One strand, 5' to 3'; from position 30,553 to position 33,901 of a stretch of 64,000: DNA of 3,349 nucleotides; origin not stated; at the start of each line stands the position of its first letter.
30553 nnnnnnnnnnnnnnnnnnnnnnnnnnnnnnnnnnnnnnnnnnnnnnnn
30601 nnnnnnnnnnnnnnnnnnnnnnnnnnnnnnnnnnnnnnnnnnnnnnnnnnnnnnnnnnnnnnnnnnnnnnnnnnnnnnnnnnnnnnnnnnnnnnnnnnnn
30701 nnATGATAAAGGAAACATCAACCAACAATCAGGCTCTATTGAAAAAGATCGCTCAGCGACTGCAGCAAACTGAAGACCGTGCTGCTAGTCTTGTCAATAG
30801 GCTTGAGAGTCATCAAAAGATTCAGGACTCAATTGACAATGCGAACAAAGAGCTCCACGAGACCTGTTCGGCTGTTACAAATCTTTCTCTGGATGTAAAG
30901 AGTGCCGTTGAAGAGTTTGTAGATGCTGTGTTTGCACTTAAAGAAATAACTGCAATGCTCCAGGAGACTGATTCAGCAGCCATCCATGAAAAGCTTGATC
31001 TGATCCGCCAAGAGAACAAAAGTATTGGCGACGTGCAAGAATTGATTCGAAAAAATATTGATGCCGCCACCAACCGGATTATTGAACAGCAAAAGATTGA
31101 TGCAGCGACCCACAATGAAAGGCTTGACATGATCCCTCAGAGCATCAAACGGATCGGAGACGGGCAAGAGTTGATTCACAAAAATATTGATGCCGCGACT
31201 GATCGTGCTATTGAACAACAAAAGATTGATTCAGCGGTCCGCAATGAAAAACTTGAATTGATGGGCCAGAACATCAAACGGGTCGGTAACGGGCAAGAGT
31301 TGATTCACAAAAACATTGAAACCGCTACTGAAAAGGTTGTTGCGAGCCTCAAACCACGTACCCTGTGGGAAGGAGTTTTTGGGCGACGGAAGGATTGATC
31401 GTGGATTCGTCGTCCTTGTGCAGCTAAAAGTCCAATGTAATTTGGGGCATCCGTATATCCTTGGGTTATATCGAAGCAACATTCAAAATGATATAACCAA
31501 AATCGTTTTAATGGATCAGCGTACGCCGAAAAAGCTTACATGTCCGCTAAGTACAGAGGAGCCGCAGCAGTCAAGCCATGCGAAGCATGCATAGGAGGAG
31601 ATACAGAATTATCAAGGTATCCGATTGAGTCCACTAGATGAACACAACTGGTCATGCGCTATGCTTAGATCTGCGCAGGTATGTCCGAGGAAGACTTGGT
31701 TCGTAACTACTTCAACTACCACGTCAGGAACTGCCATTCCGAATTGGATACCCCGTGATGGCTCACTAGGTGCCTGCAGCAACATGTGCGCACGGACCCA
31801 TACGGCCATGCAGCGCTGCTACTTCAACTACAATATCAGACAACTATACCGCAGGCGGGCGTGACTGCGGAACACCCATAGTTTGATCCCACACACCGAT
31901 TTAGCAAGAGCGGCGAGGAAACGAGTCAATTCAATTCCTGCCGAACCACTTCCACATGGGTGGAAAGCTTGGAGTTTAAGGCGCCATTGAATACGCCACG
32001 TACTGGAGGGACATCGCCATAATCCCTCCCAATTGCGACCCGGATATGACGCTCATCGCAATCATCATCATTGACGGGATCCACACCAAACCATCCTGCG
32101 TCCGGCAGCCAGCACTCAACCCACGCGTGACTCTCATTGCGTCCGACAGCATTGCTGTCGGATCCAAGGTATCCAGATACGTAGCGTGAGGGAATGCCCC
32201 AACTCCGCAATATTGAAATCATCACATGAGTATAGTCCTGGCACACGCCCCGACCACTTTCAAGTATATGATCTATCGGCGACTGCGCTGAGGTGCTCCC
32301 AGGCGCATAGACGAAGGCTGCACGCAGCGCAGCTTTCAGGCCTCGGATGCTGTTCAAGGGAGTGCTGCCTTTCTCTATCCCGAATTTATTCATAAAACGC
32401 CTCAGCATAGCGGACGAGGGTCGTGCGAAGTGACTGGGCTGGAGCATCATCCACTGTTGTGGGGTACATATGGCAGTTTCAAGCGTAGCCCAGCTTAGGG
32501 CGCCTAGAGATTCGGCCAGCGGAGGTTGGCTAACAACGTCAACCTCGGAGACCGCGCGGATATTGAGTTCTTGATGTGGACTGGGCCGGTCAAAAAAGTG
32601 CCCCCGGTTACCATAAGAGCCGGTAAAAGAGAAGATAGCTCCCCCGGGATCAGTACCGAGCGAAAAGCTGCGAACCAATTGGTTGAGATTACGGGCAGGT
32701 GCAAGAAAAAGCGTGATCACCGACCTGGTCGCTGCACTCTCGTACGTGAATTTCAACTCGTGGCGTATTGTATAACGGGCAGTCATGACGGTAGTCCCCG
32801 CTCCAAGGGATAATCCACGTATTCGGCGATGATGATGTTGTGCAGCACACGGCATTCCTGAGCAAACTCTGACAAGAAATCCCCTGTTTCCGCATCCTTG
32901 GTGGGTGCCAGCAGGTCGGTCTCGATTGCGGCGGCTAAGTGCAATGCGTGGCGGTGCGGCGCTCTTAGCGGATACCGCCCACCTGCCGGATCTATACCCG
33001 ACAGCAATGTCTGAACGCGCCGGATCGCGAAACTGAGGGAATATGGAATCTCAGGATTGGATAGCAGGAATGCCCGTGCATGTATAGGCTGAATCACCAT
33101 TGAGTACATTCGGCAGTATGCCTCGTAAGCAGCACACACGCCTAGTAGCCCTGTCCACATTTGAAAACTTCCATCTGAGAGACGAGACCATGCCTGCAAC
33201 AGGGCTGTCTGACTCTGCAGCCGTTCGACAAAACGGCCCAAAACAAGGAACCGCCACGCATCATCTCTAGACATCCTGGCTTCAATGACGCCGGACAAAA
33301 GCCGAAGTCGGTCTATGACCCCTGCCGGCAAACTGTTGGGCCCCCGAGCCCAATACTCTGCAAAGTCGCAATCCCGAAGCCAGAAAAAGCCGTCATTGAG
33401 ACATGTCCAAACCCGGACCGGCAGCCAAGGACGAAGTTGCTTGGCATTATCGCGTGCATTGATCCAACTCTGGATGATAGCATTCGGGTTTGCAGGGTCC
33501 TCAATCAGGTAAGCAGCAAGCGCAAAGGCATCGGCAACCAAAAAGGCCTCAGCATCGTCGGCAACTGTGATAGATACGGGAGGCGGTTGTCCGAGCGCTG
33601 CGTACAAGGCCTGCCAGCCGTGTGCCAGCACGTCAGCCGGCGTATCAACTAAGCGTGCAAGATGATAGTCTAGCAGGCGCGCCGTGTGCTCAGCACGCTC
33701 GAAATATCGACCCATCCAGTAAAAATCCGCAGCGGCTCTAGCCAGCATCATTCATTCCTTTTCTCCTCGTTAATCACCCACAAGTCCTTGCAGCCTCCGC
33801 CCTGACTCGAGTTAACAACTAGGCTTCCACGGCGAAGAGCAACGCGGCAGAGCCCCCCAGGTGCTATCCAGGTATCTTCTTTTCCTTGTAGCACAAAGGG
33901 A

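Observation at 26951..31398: Restriction-endonuclease-fold + RecQ helicase giant protein translationally coupled to a repeat-rich coiled-coil protein: candidate undescribed defence system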

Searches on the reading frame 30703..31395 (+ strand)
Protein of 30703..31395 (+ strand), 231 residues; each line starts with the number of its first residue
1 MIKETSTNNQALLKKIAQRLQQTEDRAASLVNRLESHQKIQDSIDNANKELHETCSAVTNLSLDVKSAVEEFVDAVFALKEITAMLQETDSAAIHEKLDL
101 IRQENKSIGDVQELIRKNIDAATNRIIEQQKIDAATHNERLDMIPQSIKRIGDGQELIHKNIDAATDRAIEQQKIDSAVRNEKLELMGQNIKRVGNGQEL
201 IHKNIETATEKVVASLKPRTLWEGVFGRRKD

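Call 6: search_protein_families(library=pfam, proteins=[window:30703-31395:+], max_evalue=1)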
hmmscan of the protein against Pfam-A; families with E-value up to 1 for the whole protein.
window:30703-31395:+ (231 aa): 4 families
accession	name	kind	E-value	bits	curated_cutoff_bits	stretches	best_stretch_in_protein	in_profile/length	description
PF11408.13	Helicase_Sgs1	-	0.061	13.8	22.2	0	10-39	33-62/80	Sgs1 RecQ helicase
PF12795.12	MscS_porin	-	0.1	12.6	34.4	1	13-130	80-197/238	Mechanosensitive ion channel porin domain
PF22872.1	DUF7018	-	0.14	12.8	27.8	1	35-93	6-63/116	Domain of unknown function (DUF7018)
PF00078.32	RVT_1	-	0.17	12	29.6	1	6-84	16-93/205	Reverse transcriptase (RNA-dependent DNA polymerase)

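Call 7: search_protein_families(library=padloc, proteins=[window:30703-31395:+], max_evalue=1)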
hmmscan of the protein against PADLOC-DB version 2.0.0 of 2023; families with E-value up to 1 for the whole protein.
window:30703-31395:+ (231 aa): 6 families
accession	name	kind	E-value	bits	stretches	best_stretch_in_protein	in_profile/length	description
PDLC00551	JetC2|JetC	-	0.0012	14.7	1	9-144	841-975/1365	DUF3584 domain; MukB-like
PDLC00553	JetC2|JetC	-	0.018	10.9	1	9-162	845-997/1361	DUF3584 domain; MukB-like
PDLC03868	LmuB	-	0.037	10.3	1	3-187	513-692/1035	-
PDLC03865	LmuB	-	0.063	9.4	1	91-211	536-660/1007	-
PDLC02747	PbeC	-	0.77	6.5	0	11-203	232-484/632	PbeC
PDLC03924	MkoC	-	0.84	5.6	1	7-162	414-573/1136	-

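Call 8: search_protein_families(library=ncbifam, proteins=[window:30703-31395:+], max_evalue=1)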
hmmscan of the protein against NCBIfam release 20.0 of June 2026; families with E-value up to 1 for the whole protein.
window:30703-31395:+ (231 aa): 3 families
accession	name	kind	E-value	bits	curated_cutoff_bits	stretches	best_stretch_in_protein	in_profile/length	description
TIGR00181.1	pepF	equivalog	0.0058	15.6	490.55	1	18-189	51-216/591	oligoendopeptidase F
TIGR02267.1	TIGR02267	domain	0.07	13.5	60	0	6-55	55-103/123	DUSAM domain-containing protein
NF041479.2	spor_membprot_YtrI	equivalog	0.12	12.3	125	1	171-209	98-136/166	sporulation membrane protein YtrI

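Call 38: find_homologous_proteins(query=A3, max_evalue=0.001)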
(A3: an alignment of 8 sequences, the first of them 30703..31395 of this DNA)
Query A3 (8 sequences) (231 aa, profile of the alignment): 17 proteins with E <= 0.001 among 8000 candidates.
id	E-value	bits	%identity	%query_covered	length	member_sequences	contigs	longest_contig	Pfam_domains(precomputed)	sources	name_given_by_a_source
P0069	1.5e-61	226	100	100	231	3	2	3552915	-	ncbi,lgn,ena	-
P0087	8.1e-53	198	65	100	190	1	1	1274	-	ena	-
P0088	4.1e-47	179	28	38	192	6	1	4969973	-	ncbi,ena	-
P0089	8.2e-44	168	21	35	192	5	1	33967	-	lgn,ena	-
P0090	2.3e-37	147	23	35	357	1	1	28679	PF01442.24,PF00633.30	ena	-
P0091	2.3e-31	128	-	-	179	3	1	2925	PF28019.1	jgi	jgi:uncharacterized protein YoxC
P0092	1.6e-30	125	27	42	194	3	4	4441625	-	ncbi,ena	-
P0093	2.9e-26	111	27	38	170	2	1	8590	-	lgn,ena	-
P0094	7.0e-22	97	25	21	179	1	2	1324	-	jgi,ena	-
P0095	9.4e-21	93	23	40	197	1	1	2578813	-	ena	-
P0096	1.3e-17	83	-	-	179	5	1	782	-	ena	-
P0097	4.0e-16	78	-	-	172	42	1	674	-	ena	-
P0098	1.2e-15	76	-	-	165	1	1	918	-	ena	-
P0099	4.3e-14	71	27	21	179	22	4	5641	-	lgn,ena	-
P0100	4.9e-14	71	-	-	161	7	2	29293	-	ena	-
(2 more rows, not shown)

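Call 51: find_encoding_contigs(protein=P0092, flank=8000, max_places=1)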
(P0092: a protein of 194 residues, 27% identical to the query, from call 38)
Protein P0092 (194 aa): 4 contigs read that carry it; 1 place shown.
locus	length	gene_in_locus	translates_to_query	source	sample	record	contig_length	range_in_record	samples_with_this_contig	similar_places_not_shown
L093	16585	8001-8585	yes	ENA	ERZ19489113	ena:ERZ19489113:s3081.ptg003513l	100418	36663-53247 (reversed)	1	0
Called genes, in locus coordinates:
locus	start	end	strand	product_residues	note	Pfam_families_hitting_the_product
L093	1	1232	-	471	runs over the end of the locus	PF07394:DUF1501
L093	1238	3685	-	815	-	PF07635:PSCyt1, PF07583:PSCyt2, PF07587:PSD1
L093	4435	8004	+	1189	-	PF00270:DEAD, PF00271:Helicase_C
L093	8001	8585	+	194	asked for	-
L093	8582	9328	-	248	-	PF00005:ABC_tran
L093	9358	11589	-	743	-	PF03968:LptD_N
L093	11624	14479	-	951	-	PF13514:AAA_27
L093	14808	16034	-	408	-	PF00149:Metallophos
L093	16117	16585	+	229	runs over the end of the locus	PF04298:Zn_peptidase_2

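Call 52: find_encoding_contigs(protein=P0095, flank=8000, max_places=1)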
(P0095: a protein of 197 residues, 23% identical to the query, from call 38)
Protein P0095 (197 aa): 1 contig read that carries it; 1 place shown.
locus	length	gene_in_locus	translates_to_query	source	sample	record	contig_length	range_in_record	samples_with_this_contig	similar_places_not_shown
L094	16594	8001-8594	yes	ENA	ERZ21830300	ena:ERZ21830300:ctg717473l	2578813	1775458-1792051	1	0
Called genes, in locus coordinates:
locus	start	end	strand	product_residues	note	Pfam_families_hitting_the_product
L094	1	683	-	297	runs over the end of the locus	PF00892:EamA, PF03151:TPT (faint), PF00892:EamA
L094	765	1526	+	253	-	PF06167:Peptidase_M90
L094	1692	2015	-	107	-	PF01895:PhoU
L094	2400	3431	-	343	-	PF12849:PBP_like_2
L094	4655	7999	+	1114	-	PF04480:DUF559, PF00270:DEAD, PF00271:Helicase_C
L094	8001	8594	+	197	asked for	-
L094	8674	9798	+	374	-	PF02463:SMC_N (faint), PF13175:AAA_15 (weak), PF13476:AAA_23 (weak), PF13555:AAA_29 (weak), PF13304:AAA_21, PF13175:AAA_15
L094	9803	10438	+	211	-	PF11536:DUF3226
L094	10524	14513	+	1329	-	PF00270:DEAD (weak), PF00271:Helicase_C, PF04408:WHD_HA2, PF21010:HA2_C, PF07717:OB_NTP_bind, PF11898:DUF3418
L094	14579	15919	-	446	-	PF00743:FMO-like, PF07992:Pyr_redox_2, PF13454:NAD_binding_9 (faint), PF13434:Lys_Orn_oxgnase, PF13738:Pyr_redox_3, PF00743:FMO-like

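Call 53: find_encoding_contigs(protein=P0090, flank=8000, max_places=1)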
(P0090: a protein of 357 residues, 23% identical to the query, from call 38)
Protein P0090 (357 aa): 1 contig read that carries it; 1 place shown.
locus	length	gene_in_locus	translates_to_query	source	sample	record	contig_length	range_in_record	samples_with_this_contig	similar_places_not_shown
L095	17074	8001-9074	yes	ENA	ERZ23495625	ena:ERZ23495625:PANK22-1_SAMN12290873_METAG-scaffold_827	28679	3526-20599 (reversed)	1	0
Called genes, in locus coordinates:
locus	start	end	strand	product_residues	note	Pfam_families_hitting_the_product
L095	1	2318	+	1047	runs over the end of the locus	PF13156:Mrr_cat_2, PF00270:DEAD (weak), PF04851:ResIII, PF00271:Helicase_C, PF02384:N6_Mtase (weak), PF01170:UPF0020 (weak)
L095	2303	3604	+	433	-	-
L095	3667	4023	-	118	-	-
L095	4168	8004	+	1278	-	PF04480:DUF559 (weak), PF00270:DEAD, PF04851:ResIII (faint), PF00271:Helicase_C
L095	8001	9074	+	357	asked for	PF01442:Apolipoprotein (faint), PF00633:HHH (faint)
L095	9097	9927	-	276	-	-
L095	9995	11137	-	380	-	-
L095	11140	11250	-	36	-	-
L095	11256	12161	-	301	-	PF06439:3keto-disac_hyd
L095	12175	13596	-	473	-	PF07394:DUF1501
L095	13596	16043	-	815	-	PF07635:PSCyt1, PF07583:PSCyt2, PF07587:PSD1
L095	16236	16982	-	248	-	PF00005:ABC_tran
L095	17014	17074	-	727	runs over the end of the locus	PF06835:LptC (faint), PF03968:LptD_N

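Call 54: find_encoding_contigs(protein=P0100, flank=8000, max_places=1)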
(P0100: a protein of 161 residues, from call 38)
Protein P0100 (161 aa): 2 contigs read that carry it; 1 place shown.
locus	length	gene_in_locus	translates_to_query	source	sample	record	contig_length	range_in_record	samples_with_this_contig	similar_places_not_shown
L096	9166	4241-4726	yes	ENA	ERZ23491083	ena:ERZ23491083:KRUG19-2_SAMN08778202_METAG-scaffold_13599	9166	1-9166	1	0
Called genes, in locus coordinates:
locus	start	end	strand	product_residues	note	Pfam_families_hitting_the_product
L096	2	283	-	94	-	?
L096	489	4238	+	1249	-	PF01396:Zn_ribbon_Top1, PF04480:DUF559 (weak), PF00270:DEAD, PF00271:Helicase_C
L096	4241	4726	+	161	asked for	-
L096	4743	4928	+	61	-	-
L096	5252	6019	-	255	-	PF00106:adh_short, PF08659:KR (weak), PF23441:SDR (weak), PF13561:adh_short_C2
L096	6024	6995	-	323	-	PF13379:NMT1_2 (faint), PF09084:NMT1, PF16868:NMT1_3, PF12974:Phosphonate-bd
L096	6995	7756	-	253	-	PF00528:BPD_transp_1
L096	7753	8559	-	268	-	PF00005:ABC_tran, PF13304:AAA_21 (faint)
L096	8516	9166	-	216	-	?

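Call 86: search_protein_families(library=pfam, proteins=[P0091, P0088, P0090, P0092, P0095], max_evalue=0.1)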
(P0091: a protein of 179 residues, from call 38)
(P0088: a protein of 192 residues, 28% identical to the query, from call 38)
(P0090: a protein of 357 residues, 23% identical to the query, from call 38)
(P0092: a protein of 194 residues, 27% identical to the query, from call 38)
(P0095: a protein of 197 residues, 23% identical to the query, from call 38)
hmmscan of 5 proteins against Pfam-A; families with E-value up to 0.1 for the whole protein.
P0091 (179 aa): 19 families
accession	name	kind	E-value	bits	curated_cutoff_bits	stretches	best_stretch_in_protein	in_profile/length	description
PF05565.16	Sipho_Gp157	-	0.0023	18.4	28.6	1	60-120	15-72/162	Siphovirus Gp157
PF16752.10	TBCC_N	-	0.0097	16.7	27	0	45-95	19-69/115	Tubulin-specific chaperone C N-terminal domain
PF20270.3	CATRA-C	-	0.016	16.4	24.6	1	10-76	56-124/137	CASPASE and TPR Repeat-Associated C-terminal domain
PF02696.19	SelO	-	0.016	14.4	22.8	1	7-142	318-455/466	Protein adenylyltransferase SelO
PF05960.17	DUF885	-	0.021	14.9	32.4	1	10-150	22-163/532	Bacterial protein of unknown function (DUF885)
PF19292.4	KPBB_C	-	0.025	14.2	27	1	66-127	2-62/238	Phosphorylase b kinase C-terminal domain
PF04791.21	LMBR1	-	0.032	13.6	31.9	1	8-134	210-335/510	LMBR1-like membrane protein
PF05957.18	DUF883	-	0.033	14.6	25.4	0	6-47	1-40/53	DUF883 N-terminal domain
PF04048.20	Sec8_N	-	0.035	14.4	26.8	1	26-91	78-140/142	Exocyst complex component Sec8 N-terminal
PF07321.17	YscO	-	0.038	14.4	28.8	1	4-58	88-142/149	Type III secretion protein YscO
PF05714.16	PFam54_60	-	0.046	13.8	27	0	58-139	88-152/185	Borrelia Bbcrasp-1 domain containing protein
PF01544.23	CorA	-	0.049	13.4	27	1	5-137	116-241/292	CorA-like Mg2+ transporter protein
PF07813.17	LTXXQ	-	0.05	14.8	24.3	0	88-155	7-72/100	LTXXQ motif family protein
PF07072.16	ZapD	-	0.052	13.7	27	0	84-141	135-191/210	Cell division protein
PF07870.16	DUF1657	-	0.056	13.8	27.7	0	114-137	23-46/49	Protein of unknown function (DUF1657)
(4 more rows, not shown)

P0088 (192 aa): 20 families
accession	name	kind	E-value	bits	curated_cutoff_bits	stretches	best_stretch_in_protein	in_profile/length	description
PF04912.19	Dynamitin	-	0.0025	17.6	31.8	1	13-121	214-309/396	Dynamitin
PF22905.2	Hydro_N_hd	-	0.0031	17.9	27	0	86-169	92-177/195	Hydrolase N-terminal helical domain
PF00700.27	Flagellin_C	-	0.0036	18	23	1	35-106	4-75/86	Bacterial flagellin C-terminal helical region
PF06160.17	EzrA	-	0.015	14.1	39.6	1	3-166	102-266/557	Septation ring formation regulator, EzrA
PF16169.10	DUF4872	-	0.017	15.3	28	1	70-124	108-162/173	Domain of unknown function (DUF4872)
PF10046.14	BLOC1_2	-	0.021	15.6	33.4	0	7-53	32-78/96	Biogenesis of lysosome-related organelles complex-1 subunit 2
PF10774.15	DUF4226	-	0.023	15.4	23.5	1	58-141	21-102/115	Domain of unknown function (DUF4226)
PF06009.19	Laminin_II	-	0.028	14.9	33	0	2-39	52-92/138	Laminin Domain II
PF01442.23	Apolipoprotein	-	0.039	14.1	90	0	85-159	2-73/190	Apolipoprotein A1/A4/E domain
PF07798.16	CCDC90-like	-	0.042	14.2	33.5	1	64-186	56-173/175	Coiled-coil domain-containing protein 90-like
PF16740.10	SKA2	-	0.052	13.8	30.1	0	80-123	38-81/110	Spindle and kinetochore-associated protein 2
PF16516.10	CC2-LZ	-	0.054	14.4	35.3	0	25-105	13-98/100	Leucine zipper of domain CC2 of NEMO, NF-kappa-B essential modulator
PF08651.15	DASH_Duo1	-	0.06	13.6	25.4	0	21-64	2-45/74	DASH complex subunit Duo1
PF24611.2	Spectrin_Anc-1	-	0.064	14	33.2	0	32-131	17-113/115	Nuclear anchorage protein 1, spectrin-like repeat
PF04513.17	Baculo_PEP_C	-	0.068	13.7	38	0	17-104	14-102/140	Baculovirus polyhedron envelope protein, PEP, C terminus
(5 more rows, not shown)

P0090 (357 aa): 14 families
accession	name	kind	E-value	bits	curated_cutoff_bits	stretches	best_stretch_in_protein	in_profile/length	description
PF01442.23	Apolipoprotein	-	1.9e-07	31.4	90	2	84-261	8-174/190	Apolipoprotein A1/A4/E domain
PF00633.29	HHH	-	1.3e-05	25.3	24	0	173-189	13-29/30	Helix-hairpin-helix motif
PF21037.2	CCDC138_cc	-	0.00047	20.5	27.1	0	202-227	20-45/59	Coiled-coil-domain-containing protein 138, coiled-coil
PF11101.13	DUF2884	-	0.00056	20.1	30.6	1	68-184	78-195/228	Protein of unknown function (DUF2884)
PF12836.13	HHH_3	-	0.0014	19.1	27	0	172-187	15-30/65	Helix-hairpin-helix motif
PF20400.3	BAR_4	-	0.0037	17.5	27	0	120-193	10-86/192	BAR-like domain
PF00700.27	Flagellin_C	-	0.0066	17.2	23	1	35-108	4-77/86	Bacterial flagellin C-terminal helical region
PF04513.17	Baculo_PEP_C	-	0.0068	16.9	38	0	11-103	29-101/140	Baculovirus polyhedron envelope protein, PEP, C terminus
PF10392.15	COG5_N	-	0.0087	16.7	31.2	0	98-162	30-92/132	Conserved oligomeric Golgi complex subunit 5, N-terminal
PF25573.1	TPR_PSMD3_N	-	0.031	14.2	27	0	150-187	5-42/306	PSMD3-like, N-terminal TPR repeats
PF14942.11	Muted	-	0.041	14.5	26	0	61-131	39-109/146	Organelle biogenesis, Muted-like protein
PF10372.14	CdaS_N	-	0.053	14.1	27.2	0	197-239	9-51/69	Diadenylate cyclase CdaS, N-terminal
PF13907.11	CHD1-like_C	-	0.057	14.3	28.3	0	61-120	16-76/96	Chromodomain-helicase-DNA-binding protein 1-like, C-terminal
PF06292.23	MUN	-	0.083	12.3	24.2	0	87-161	262-338/473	MUN domain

P0092 (194 aa): 14 families
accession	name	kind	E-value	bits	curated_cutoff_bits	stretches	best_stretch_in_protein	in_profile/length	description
PF06160.17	EzrA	-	0.00014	20.7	39.6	1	4-129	103-236/557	Septation ring formation regulator, EzrA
PF01442.23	Apolipoprotein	-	0.00085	19.5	90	1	31-162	2-131/190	Apolipoprotein A1/A4/E domain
PF05531.17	NPV_P10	-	0.0043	18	29.8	0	60-111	13-66/75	Nucleopolyhedrovirus P10 protein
PF10280.14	Med11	-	0.0098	16.8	26.9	0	4-80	7-74/120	Mediator complex protein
PF17107.11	SesA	-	0.0099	16.5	26.3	1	47-153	19-110/122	N-terminal domain on NACHT_NTPase and P-loop NTPases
PF07889.17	DUF1664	-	0.013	16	34.6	0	27-101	49-122/124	Protein of unknown function (DUF1664)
PF04108.17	ATG17_like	-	0.015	15.3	43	1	4-154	121-258/355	Autophagy protein ATG17-like domain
PF15146.11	FANCAA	-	0.016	14.7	27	1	48-162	323-434/441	Fanconi anemia-associated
PF11172.13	DUF2959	-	0.017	15.8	26.8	0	39-97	108-166/190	Protein of unknown function (DUF2959)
PF22238.1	RIP_P131-like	-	0.025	15.3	27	0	121-161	19-59/96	RIP/P131 family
PF04513.17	Baculo_PEP_C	-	0.035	14.6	38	0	29-108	34-106/140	Baculovirus polyhedron envelope protein, PEP, C terminus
PF09177.16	STX6_10_61_N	-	0.037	15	29.4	0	17-84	16-73/99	Syntaxin 6/10/61, N-terminal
PF13094.11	CENP-Q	-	0.075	13.6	28.5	0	22-113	60-154/162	CENP-Q, a CENPA-CAD centromere complex subunit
PF22888.1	FIMAH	-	0.087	13.9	24.8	1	45-110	4-68/81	FIMAH domain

P0095 (197 aa): 13 families
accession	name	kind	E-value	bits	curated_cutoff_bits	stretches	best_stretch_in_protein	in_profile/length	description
PF05008.21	V-SNARE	-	0.002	19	25.9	0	63-113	12-62/92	Vesicle transport v-SNARE protein N-terminus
PF06005.17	ZapB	-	0.0031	18.4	31.5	1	5-71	7-70/71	Cell division protein ZapB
PF04513.17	Baculo_PEP_C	-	0.0046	17.5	38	0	6-74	35-101/140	Baculovirus polyhedron envelope protein, PEP, C terminus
PF09177.16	STX6_10_61_N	-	0.0053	17.7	29.4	0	6-84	5-73/99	Syntaxin 6/10/61, N-terminal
PF04899.17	MbeD_MobD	-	0.0057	17.2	21.6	0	62-106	25-68/70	MbeD/MobD like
PF07889.17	DUF1664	-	0.0088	16.5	34.6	0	4-71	54-121/124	Protein of unknown function (DUF1664)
PF01442.23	Apolipoprotein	-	0.019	15.1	90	0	89-168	6-82/190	Apolipoprotein A1/A4/E domain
PF20667.3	Sec10_N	-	0.02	15.4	27.4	0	2-28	56-82/118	Exocyst complex component Sec10, N-terminal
PF01544.23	CorA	-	0.021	14.6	27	1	23-131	122-229/292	CorA-like Mg2+ transporter protein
PF05859.17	Mis12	-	0.022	15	25.7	0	5-87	136-205/231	Mis12 protein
PF00261.25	Tropomyosin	-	0.023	14.6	38.6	1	7-128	116-239/242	Tropomyosin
PF12128.14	DUF3584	-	0.037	12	31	1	9-144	234-372/1191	Protein of unknown function (DUF3584)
PF06103.16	DUF948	-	0.069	13.8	37.2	0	84-131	30-83/89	Bacterial protein of unknown function (DUF948)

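Call 90: search_protein_families(library=phrogs, proteins=[window:30703-31395:+], max_evalue=0.001)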
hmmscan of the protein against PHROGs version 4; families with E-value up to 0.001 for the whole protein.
window:30703-31395:+ (231 aa): 0 families

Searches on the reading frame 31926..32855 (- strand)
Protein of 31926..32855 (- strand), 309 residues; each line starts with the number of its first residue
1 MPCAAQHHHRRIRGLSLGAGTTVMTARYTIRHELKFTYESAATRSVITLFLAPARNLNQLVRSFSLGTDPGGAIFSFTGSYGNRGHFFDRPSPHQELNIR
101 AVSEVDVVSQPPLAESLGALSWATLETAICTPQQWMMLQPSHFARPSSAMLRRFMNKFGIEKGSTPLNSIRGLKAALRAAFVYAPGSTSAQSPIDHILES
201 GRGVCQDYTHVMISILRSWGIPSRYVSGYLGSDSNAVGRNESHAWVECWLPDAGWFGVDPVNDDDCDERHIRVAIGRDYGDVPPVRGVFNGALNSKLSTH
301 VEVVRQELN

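Call 11: search_protein_families(library=pfam, proteins=[window:31926-32855:-], max_evalue=0.001)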
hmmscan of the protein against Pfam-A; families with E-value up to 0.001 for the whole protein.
window:31926-32855:- (309 aa): 2 families
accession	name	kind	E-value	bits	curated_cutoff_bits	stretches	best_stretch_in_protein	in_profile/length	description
PF01841.26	Transglut_core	-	8.6e-24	84.3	23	1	161-260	9-108/108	Transglutaminase-like superfamily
PF08379.15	Bact_transglu_N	-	1.5e-14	54.9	27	1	28-106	1-80/80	Bacterial transglutaminase-like N-terminal region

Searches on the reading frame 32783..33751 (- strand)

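Call 11: search_protein_families(library=pfam, proteins=[window:32783-33751:-], max_evalue=0.001)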
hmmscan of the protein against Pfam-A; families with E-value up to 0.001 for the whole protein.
window:32783-33751:- (322 aa): 1 family
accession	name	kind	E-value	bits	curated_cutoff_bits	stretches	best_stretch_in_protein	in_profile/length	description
PF04168.17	Alpha-E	-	9.9e-61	206.4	20.8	1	2-311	1-293/294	A predicted alpha-helical domain with a conserved ER motif.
